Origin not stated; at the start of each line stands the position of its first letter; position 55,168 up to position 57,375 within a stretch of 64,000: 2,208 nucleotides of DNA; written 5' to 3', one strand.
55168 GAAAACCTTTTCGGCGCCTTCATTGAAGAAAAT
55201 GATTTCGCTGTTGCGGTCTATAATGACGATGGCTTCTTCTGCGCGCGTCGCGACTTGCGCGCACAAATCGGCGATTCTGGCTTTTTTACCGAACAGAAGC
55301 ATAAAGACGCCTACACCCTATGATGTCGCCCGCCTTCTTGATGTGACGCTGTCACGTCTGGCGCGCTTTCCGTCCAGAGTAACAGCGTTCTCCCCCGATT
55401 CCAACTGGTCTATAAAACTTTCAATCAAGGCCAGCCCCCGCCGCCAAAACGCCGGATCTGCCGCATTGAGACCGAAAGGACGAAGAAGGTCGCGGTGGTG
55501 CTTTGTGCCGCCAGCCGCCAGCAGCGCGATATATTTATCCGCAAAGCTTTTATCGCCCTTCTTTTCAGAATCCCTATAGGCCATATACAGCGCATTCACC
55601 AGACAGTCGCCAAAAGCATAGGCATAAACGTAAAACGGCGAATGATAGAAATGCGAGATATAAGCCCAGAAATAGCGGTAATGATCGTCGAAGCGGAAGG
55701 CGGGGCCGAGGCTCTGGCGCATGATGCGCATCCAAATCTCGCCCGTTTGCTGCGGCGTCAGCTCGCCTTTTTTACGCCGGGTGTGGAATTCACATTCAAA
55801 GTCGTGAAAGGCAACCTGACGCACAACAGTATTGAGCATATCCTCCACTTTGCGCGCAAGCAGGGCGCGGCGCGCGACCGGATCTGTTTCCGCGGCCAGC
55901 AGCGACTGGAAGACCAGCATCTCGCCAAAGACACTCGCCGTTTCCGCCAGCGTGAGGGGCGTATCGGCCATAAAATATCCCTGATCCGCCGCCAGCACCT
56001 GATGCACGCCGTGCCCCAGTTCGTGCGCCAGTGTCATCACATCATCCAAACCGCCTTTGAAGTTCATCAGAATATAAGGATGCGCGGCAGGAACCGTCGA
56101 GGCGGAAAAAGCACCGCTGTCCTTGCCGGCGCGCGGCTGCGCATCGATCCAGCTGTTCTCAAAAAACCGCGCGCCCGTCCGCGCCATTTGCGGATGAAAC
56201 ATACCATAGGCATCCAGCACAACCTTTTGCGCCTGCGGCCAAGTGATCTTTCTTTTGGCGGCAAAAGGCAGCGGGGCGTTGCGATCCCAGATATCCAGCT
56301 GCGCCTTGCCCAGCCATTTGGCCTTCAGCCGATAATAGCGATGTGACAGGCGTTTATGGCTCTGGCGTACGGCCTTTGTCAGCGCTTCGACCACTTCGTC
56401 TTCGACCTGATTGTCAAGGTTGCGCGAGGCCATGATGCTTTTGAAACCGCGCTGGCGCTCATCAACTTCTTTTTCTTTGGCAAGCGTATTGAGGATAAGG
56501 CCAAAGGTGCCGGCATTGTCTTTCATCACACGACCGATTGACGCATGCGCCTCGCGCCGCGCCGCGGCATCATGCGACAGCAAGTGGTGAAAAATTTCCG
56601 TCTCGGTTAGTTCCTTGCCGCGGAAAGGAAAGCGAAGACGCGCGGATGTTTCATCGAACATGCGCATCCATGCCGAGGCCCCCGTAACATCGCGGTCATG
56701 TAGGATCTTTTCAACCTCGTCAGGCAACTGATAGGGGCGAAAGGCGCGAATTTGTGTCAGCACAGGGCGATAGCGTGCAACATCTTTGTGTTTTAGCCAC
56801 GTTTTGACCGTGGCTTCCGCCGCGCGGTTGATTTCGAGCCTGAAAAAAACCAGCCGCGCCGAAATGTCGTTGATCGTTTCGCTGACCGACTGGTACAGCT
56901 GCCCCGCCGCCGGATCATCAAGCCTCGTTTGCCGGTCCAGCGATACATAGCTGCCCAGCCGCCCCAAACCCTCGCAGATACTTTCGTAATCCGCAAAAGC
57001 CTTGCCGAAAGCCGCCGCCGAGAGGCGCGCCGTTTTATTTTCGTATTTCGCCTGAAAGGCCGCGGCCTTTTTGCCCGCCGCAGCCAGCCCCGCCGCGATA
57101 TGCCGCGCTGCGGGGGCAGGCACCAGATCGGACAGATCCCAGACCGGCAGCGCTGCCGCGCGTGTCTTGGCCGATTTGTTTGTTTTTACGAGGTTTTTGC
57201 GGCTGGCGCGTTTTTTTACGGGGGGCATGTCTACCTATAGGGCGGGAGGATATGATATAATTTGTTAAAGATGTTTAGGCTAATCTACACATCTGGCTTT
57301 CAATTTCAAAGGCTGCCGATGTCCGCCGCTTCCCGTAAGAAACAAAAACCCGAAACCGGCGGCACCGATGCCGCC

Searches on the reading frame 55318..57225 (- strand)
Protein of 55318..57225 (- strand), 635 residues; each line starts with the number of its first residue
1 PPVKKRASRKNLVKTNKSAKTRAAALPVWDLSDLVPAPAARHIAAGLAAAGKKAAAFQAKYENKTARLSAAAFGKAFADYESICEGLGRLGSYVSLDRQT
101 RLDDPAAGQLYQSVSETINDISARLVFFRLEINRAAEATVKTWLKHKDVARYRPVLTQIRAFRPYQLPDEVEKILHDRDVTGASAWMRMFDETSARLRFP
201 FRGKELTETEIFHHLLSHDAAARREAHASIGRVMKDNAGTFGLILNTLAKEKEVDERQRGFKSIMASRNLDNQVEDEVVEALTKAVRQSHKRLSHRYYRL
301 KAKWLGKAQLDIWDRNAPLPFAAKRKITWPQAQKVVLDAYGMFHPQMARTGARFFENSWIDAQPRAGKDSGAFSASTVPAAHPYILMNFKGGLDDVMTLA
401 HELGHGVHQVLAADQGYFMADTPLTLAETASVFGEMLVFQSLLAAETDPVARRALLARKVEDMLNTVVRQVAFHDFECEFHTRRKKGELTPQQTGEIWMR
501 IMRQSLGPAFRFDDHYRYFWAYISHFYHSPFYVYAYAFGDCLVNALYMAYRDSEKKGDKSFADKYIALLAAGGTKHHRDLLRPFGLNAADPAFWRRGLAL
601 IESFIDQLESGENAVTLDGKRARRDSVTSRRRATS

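Call 71: search_protein_families(library=pfam, proteins=[window:55318-57225:-], max_evalue=0.00001)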
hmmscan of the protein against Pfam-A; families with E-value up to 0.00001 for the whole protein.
window:55318-57225:- (635 aa): 2 families
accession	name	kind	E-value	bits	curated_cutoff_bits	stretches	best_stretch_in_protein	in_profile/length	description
PF01432.26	Peptidase_M3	-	1.1e-47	163.9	27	1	217-598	5-455/457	Peptidase family M3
PF08439.15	Peptidase_M3_N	-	4.3e-18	65.7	25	1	131-199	1-70/70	Oligopeptidase F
